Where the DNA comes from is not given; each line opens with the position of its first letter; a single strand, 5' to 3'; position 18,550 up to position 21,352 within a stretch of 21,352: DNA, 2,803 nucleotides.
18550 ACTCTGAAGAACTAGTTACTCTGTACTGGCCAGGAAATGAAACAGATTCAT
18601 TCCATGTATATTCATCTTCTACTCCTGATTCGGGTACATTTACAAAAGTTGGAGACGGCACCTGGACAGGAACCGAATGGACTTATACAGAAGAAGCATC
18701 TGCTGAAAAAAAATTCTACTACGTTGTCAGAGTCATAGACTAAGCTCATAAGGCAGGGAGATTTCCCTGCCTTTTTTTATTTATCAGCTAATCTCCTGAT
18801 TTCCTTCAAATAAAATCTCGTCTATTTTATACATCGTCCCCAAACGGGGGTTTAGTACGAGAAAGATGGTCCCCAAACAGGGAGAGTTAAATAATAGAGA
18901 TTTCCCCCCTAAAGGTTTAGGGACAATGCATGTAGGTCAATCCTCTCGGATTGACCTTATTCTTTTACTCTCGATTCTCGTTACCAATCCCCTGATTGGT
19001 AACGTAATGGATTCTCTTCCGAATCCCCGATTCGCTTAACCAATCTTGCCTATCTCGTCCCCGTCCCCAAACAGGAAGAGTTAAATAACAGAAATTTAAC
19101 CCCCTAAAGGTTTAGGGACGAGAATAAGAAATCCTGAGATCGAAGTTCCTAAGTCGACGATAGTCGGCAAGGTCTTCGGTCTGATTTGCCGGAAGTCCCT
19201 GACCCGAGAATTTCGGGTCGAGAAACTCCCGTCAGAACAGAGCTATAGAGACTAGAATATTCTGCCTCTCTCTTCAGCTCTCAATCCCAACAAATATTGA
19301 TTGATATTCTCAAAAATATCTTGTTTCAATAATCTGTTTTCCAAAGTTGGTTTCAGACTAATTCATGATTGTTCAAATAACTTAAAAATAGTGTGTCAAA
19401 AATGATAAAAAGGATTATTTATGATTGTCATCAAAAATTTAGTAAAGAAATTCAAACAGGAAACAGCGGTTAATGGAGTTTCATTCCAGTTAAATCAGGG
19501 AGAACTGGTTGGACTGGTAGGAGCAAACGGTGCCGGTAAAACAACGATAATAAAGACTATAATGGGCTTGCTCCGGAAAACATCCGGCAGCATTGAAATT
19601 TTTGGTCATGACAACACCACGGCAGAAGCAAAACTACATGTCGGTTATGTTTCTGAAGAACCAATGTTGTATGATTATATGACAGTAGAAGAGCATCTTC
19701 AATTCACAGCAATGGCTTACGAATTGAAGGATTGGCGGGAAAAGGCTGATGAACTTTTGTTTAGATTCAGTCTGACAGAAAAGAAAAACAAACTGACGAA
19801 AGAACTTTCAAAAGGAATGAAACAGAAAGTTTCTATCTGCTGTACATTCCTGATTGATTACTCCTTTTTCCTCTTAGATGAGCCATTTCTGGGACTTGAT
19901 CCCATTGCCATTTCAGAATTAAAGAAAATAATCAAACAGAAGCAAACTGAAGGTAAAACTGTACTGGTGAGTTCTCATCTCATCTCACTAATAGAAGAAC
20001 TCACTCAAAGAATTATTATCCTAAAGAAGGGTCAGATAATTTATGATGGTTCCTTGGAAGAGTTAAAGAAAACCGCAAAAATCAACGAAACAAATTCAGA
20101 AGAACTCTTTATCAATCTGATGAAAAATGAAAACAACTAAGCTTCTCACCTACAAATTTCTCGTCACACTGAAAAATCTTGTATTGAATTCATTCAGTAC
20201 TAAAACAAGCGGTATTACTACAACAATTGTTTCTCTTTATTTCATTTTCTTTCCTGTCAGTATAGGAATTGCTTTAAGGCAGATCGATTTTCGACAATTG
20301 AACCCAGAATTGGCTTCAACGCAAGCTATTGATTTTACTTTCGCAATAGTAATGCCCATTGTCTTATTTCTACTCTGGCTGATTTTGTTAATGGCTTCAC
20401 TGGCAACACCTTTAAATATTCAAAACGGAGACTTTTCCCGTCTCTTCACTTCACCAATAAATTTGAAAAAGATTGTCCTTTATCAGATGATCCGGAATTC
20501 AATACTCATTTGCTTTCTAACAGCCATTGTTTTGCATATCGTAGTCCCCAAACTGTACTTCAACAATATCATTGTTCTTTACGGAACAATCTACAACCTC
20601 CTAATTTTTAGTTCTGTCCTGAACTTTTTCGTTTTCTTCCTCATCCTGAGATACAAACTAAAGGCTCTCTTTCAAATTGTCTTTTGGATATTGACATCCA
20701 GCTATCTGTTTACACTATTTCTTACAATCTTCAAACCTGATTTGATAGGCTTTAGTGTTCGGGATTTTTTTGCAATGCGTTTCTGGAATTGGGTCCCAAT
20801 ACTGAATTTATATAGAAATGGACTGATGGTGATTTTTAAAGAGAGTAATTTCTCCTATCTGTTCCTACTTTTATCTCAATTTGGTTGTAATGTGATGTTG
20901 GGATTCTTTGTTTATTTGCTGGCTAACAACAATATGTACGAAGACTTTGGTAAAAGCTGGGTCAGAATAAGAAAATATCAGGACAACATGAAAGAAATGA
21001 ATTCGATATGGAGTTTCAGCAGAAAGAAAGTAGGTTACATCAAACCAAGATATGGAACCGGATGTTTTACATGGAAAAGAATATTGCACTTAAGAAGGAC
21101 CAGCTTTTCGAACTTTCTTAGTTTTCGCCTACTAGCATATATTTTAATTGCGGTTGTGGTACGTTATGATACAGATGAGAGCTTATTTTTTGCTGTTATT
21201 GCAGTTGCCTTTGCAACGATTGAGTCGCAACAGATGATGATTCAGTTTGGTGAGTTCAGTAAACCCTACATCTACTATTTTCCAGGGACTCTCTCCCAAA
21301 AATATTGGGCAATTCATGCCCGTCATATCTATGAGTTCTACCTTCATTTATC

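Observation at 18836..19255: GC-rich island dense with perfect short hairpins and a 56-nt direct repeat, between a secreted-protein gene and an ABC transporter. Candidate novel structured RNA or miniature mobile element.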

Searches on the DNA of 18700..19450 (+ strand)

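Call 5: search_rna_families(source=window, start=18700, end=19450, threshold=evalue, max_evalue=10, show_alignments=3)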
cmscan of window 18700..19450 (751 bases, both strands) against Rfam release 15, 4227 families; matches with E-value up to 10: 3.
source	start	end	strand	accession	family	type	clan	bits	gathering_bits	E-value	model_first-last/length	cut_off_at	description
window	18713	18782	+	RF02551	DapZ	Cis-reg;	-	18.6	56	1.5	1-78/78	no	ABC transporter regulator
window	19314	19387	-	RF01633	ceN43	Gene; snRNA; snoRNA; HACA-box;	-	15.5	50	3.2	1-129/129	no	Caenorhabditis snoRNA ceN43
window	18749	18772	-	RF01716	PhotoRC-I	Cis-reg;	-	14.5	45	0.55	1-44/44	no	PhotoRC-I RNA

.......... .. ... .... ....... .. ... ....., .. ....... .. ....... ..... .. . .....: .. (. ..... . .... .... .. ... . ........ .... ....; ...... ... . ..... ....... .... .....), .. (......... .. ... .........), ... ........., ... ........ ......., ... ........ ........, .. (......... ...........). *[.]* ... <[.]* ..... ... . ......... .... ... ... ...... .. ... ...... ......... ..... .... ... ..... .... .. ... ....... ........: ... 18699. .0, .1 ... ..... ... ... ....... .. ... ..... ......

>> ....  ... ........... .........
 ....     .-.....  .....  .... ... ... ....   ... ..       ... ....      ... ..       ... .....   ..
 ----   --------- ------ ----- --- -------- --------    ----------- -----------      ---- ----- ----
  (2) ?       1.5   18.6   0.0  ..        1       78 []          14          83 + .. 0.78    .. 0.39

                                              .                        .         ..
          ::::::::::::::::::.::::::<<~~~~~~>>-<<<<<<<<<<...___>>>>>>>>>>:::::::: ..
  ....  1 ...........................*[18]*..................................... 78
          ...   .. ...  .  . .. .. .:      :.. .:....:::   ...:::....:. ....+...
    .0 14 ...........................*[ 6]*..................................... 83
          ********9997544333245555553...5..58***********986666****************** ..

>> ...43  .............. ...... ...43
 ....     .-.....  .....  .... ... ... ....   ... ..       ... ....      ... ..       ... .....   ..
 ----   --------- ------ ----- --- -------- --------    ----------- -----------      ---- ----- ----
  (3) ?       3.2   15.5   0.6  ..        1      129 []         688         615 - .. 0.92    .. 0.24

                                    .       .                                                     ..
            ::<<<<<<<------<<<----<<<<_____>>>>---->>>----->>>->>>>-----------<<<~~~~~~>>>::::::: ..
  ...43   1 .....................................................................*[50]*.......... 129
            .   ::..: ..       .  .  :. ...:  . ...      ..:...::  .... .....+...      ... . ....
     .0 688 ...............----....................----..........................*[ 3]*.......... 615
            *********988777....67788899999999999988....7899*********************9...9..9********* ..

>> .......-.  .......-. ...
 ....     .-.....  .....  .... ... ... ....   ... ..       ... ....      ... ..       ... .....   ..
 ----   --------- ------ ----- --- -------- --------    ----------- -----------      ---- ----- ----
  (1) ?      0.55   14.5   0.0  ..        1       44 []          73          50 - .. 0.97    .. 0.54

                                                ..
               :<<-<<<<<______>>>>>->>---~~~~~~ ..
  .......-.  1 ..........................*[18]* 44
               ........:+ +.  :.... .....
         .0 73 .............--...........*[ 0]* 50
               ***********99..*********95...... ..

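Call 33: search_dna_similar(query=window:18780-19300:+, collection=phages, mode=distant, max_evalue=1)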
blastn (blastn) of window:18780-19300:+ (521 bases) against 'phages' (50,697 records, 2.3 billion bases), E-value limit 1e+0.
No match.

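Call 34: search_dna_similar(query=window:18780-19300:+, collection=plasmids, mode=distant, max_evalue=1)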
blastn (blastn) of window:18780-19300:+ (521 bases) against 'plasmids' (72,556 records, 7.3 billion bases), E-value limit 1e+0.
Records with a match: 1; places in all: 1; records where one place covers at least 80% of the query: 0.
Best place of each record, by identity: 90-95% 1.
By first word of the organism name: Halomontanus 1.
By predicted mobility (MOB-suite, as given by PLSDB): non-mobilizable 1.
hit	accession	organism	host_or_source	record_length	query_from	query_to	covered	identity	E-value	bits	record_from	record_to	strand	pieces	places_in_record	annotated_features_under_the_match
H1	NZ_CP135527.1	Halomontanus rarus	Salt lake,Salt lake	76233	373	402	6%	93.5%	1e-1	45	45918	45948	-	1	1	hypothetical protein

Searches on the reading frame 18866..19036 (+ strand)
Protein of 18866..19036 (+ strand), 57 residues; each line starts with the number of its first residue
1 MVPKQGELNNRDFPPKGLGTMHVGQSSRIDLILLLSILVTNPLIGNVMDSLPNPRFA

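Call 14: search_protein_families(library=pfam, proteins=[window:18866-19036:+])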
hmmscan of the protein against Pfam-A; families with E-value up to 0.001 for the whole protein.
window:18866-19036:+ (57 aa): 0 families

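Call 49: search_protein_representatives(protein=window:18866-19036:+)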
Query: 57 residues. Proteins with E-value up to 0.001 (for the whole library): 1; up to 1e-10: 0; up to 1e-30: 0. The best 1 are listed.
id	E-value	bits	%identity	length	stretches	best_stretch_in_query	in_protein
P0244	9.2e-08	47.9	28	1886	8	10-51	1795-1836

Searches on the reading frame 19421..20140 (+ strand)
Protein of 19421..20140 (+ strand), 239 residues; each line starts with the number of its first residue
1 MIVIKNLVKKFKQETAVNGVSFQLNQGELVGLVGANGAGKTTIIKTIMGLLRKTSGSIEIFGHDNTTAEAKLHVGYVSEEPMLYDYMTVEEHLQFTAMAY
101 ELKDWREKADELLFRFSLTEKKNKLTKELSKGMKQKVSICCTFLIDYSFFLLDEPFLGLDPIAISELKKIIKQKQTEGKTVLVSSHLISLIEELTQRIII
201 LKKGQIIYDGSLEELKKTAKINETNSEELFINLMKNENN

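Call 14: search_protein_families(library=pfam, proteins=[window:19421-20137:+])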
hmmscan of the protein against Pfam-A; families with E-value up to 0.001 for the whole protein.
window:19421-20137:+ (239 aa): 5 families
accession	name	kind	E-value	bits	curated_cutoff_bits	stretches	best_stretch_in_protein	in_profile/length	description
PF00005.33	ABC_tran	-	3.2e-31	109.2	25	1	17-156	1-136/137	ABC transporter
PF13304.12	AAA_21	-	4.9e-13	50.3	27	2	128-191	237-303/304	AAA domain, putative AbiEii toxin, Type IV TA system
PF02463.25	SMC_N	-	5.5e-05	23.1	40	1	27-198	24-209/220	RecF/RecN/SMC N terminal domain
PF13175.12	AAA_15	-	0.00019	21.6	32.1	1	29-219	25-151/374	AAA ATPase domain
PF13604.12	AAA_30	-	0.00059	20.1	27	0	26-70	17-61/191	AAA domain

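Call 16: find_encoding_contigs(protein=window:19421-20140:+, flank=10000, max_places=10)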
Protein window:19421-20140:+ (239 aa): 1 contig read that carries it; 1 place shown.
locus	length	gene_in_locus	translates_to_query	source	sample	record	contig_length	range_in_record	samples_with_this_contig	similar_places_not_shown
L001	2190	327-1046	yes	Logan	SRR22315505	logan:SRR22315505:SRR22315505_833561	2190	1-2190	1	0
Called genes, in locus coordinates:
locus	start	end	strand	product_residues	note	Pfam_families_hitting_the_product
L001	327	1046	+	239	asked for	PF13175:AAA_15 (faint), PF00005:ABC_tran, PF13304:AAA_21 (weak)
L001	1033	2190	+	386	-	?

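Call 22: find_homologous_proteins(query=window:19421-20137:+, max_evalue=1e-20)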
Query window:19421-20137:+ (239 aa): 6188 proteins with E <= 1e-20 among 8000 candidates; the best 120 are listed.
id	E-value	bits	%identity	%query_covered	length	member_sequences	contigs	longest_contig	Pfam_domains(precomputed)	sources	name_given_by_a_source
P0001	1.6e-147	507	100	100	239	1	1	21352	PF00005.34,PF13175.13,PF13304.13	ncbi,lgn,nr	ncbi:MAG: ABC transporter ATP-binding protein [Candidatus Cloacimonetes bacterium]|nr:ABC transporte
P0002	3.9e-90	319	63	100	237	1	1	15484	PF00005.34,PF13304.13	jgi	-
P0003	4.3e-72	260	53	99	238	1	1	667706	PF00005.34,PF13304.13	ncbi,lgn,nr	ncbi:MAG: ABC transporter ATP-binding protein [Firmicutes bacterium]|nr:ABC transporter ATP-binding 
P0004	5.4e-71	257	52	99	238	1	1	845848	PF00005.34,PF13304.13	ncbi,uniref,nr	ncbi:ABC transporter ATP-binding protein [Algoriphagus limi]|uniref:ABC transporter ATP-binding prot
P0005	8.1e-71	256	52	99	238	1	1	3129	PF00005.34,PF13304.13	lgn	-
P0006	1.2e-70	256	52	99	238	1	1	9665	PF00005.34,PF13304.13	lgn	-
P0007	4.8e-70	254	51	99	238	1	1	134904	PF00005.34,PF13304.13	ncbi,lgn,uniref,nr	ncbi:ABC transporter ATP-binding protein [Algoriphagus sp. PAP.12]|uniref:ABC transporter ATP-bindin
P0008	5.1e-70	254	52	99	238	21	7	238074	PF00005.34,PF13304.13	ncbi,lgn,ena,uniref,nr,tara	ncbi:ABC transporter ATP-binding protein [Algoriphagus aquimarinus]|uniref:ABC-type multidrug transp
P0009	5.7e-70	254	53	99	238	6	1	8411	PF00005.34,PF13304.13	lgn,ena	-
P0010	5.9e-70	253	53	99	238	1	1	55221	PF00005.34,PF13304.13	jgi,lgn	jgi:ABC-2 type transport system ATP-binding protein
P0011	6.2e-70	253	51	99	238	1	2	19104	PF00005.34,PF13304.13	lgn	-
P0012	6.4e-70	253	51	99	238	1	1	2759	PF00005.34,PF13304.13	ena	-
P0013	7.2e-70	253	51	99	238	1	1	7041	PF00005.34,PF13304.13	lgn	-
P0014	7.8e-70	253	51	99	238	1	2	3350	PF00005.34,PF13304.13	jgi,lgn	-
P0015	8.5e-70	253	50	99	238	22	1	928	PF00005.34,PF13304.13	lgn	-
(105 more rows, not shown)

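Call 23: find_encoding_contigs(protein=P0002, flank=10000, max_places=5)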
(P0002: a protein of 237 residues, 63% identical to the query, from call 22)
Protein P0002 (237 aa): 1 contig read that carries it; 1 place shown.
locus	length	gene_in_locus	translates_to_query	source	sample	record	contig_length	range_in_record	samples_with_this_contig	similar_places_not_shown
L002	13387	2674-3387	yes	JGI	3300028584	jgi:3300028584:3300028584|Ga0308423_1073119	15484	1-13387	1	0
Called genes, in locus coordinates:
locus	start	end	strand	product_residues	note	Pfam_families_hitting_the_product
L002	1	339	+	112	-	?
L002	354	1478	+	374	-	PF12679:ABC2_membrane_2, PF12730:ABC2_membrane_4 (faint), PF12698:ABC2_membrane_3, PF01061:ABC2_membrane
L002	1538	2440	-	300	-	-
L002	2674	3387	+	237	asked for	PF00005:ABC_tran, PF13304:AAA_21 (faint)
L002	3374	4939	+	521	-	PF16962:ABC_export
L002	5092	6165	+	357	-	PF00871:Acetate_kinase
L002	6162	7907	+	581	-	PF03415:Peptidase_C11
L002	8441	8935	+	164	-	PF00254:FKBP_C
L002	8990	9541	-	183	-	PF03956:Lys_export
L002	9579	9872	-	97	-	PF03956:Lys_export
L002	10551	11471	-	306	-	PF03193:RsgA_GTPase (faint), PF01926:MMR_HSR1, PF02421:FeoB_N, PF10662:PduV-EutP (weak), PF00350:Dynamin_N (faint), PF00009:GTP_EFTU, PF07650:KH_2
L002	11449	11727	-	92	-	-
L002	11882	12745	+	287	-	PF00149:Metallophos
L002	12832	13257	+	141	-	PF00072:Response_reg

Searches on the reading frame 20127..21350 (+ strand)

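Call 38: search_protein_families(library=pfam, proteins=[window:20127-21350:+])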
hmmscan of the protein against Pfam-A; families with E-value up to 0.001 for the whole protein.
window:20127-21350:+ (408 aa): 1 family
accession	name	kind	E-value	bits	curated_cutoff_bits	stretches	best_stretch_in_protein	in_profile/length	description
PF16962.11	ABC_export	-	1.3e-24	87.1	29.7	1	5-399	2-411/531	Putative ABC exporter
